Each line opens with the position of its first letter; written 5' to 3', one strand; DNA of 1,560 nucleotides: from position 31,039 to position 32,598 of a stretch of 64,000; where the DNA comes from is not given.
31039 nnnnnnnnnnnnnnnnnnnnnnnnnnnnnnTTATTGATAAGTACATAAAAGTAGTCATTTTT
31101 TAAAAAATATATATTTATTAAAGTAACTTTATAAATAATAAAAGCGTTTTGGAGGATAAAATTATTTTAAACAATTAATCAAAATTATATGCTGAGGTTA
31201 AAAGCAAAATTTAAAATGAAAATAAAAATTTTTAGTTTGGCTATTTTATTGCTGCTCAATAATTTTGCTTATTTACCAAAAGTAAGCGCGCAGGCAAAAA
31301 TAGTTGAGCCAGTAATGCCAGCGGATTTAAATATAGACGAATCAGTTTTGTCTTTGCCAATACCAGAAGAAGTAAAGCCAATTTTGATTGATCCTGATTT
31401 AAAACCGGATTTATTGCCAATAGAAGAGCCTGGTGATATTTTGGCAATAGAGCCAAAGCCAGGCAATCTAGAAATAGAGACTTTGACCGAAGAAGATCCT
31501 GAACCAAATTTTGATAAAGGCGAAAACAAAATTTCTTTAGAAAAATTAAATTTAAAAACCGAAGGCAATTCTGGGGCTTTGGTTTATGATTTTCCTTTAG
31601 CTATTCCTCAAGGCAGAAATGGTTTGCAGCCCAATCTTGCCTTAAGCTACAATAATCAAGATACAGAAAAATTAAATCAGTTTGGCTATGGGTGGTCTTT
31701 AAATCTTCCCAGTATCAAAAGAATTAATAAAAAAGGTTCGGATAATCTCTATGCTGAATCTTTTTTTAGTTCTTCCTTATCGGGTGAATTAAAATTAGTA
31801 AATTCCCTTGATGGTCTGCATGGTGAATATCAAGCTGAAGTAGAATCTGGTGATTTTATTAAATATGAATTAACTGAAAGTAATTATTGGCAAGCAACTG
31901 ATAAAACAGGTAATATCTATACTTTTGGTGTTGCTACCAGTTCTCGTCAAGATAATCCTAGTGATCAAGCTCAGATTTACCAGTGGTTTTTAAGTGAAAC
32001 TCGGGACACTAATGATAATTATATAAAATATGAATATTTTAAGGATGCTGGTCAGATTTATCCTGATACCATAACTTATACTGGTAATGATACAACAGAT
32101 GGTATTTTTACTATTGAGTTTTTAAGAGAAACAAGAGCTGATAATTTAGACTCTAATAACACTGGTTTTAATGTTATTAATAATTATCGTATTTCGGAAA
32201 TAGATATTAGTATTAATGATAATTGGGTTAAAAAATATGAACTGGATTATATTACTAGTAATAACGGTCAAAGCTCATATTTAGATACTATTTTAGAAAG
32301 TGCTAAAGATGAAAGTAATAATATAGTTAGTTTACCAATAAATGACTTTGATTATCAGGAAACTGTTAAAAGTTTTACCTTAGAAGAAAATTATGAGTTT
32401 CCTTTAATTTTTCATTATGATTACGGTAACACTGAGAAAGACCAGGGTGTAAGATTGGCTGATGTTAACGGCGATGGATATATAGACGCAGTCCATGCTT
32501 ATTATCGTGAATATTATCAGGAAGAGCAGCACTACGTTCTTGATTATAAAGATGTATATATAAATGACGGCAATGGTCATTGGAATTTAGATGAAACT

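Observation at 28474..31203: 64-bp direct repeats (62/64 identical) bracketing the 838-aa Nudix-MTase-CYTH-HAD gene between the two toxin loci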

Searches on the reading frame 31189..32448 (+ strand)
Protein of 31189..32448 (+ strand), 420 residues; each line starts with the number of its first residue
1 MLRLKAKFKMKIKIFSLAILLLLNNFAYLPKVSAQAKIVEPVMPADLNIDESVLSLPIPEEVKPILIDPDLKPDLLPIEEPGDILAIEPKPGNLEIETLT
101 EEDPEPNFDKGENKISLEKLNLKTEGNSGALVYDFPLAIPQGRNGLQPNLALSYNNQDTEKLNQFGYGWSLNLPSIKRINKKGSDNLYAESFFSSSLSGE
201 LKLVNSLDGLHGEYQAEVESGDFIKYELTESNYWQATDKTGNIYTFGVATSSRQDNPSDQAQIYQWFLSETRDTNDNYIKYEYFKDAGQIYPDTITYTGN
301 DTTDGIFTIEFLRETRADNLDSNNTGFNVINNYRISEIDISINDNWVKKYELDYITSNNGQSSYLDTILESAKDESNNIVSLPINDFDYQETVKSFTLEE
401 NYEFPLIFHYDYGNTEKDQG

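Call 36: find_homologous_proteins(query=window:31189-32448:+, max_evalue=0.00001)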
Query window:31189-32448:+ (420 aa): 29 proteins with E <= 0.00001 among 4491 candidates.
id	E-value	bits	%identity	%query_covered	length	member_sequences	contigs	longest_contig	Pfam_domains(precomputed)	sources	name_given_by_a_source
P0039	6.8e-102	360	55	74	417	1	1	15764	PF03534.19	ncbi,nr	ncbi:hypothetical protein JW977_03820, partial [Candidatus Falkowbacteria bacterium]|nr:hypothetical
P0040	4.2e-87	311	54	60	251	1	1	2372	PF03534.19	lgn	-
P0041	5.7e-87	310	51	67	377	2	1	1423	PF03534.19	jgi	jgi:Salmonella virulence plasmid 65kDa B protein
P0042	8.5e-86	307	51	65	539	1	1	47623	PF01839.30,PF13517.13,PF03534.19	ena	-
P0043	6.4e-85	304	49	67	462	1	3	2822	PF03534.19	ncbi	-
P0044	1.4e-83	299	50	70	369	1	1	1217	PF03534.19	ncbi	-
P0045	1.7e-79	286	51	67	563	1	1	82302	PF01839.30,PF12256.15,PF13517.13,PF03534.19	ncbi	ncbi:MAG: SpvB/TcaC N-terminal domain-containing protein, partial [Alphaproteobacteria bacterium]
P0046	6.3e-78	281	48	66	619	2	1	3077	PF01839.30,PF13517.13,PF03534.19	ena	-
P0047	2.8e-76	275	39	90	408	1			PF03534.19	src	-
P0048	1.0e-74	270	47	69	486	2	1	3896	PF03534.19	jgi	jgi:hypothetical protein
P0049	2.6e-73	265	44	71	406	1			PF03534.19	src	-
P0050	6.6e-73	264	41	83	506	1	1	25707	PF03534.19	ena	-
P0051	1.8e-72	263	43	70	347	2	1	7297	PF03534.19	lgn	-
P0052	2.8e-72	262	39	92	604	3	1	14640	PF13517.13,PF03534.19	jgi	jgi:hypothetical protein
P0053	6.6e-72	261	42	86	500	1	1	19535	PF03534.19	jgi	-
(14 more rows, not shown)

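Call 55: find_encoding_contigs(protein=P0039, flank=6000, max_places=2)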
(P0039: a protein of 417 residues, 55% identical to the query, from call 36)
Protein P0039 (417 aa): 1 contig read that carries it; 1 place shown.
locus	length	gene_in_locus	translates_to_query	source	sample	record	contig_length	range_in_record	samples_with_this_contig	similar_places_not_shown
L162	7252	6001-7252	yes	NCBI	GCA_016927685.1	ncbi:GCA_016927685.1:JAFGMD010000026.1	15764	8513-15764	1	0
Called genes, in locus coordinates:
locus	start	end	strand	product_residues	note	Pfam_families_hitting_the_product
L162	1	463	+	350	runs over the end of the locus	PF06723:MreB_Mbl, PF00022:Actin (faint), PF00012:HSP70, PF14450:FtsA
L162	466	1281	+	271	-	PF04085:MreC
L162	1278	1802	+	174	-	-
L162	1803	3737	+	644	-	PF03717:PBP_dimer, PF00905:Transpeptidase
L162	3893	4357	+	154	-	PF03449:GreA_GreB_N, PF01272:GreA_GreB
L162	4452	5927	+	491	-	PF01336:tRNA_anti-codon, PF00152:tRNA-synt_2, PF01409:tRNA-synt_2d (faint)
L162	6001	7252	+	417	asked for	PF03534:SpvB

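Call 56: find_encoding_contigs(protein=P0042, flank=6000, max_places=2)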
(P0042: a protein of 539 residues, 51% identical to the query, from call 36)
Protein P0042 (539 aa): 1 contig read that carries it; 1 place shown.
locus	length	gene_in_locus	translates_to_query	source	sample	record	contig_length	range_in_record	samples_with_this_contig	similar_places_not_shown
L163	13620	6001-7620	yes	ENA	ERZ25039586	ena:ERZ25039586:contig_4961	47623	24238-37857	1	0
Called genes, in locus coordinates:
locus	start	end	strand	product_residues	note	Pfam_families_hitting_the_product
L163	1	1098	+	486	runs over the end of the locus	PF01134:GIDA (weak), PF07992:Pyr_redox_2, PF12831:FAD_oxidored, PF13738:Pyr_redox_3 (faint), PF00070:Pyr_redox, PF02852:Pyr_redox_dim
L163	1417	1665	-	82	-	-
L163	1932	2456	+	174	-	PF01476:LysM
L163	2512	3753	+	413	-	PF03193:RsgA_GTPase (faint), PF00009:GTP_EFTU, PF00350:Dynamin_N, PF01926:MMR_HSR1, PF02421:FeoB_N (faint), PF04548:AIG1 (faint), PF00350:Dynamin_N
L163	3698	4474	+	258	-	-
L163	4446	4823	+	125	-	-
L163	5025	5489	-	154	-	PF01850:PIN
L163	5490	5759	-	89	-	-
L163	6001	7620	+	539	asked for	PF03534:SpvB, PF13517:FG-GAP_3 (faint), PF01839:FG-GAP (faint)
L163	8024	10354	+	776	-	PF25023:TEN_YD-shell (faint), PF05593:RHS_repeat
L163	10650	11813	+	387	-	-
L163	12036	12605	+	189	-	-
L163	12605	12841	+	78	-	-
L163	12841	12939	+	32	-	-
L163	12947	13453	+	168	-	PF00890:FAD_binding_2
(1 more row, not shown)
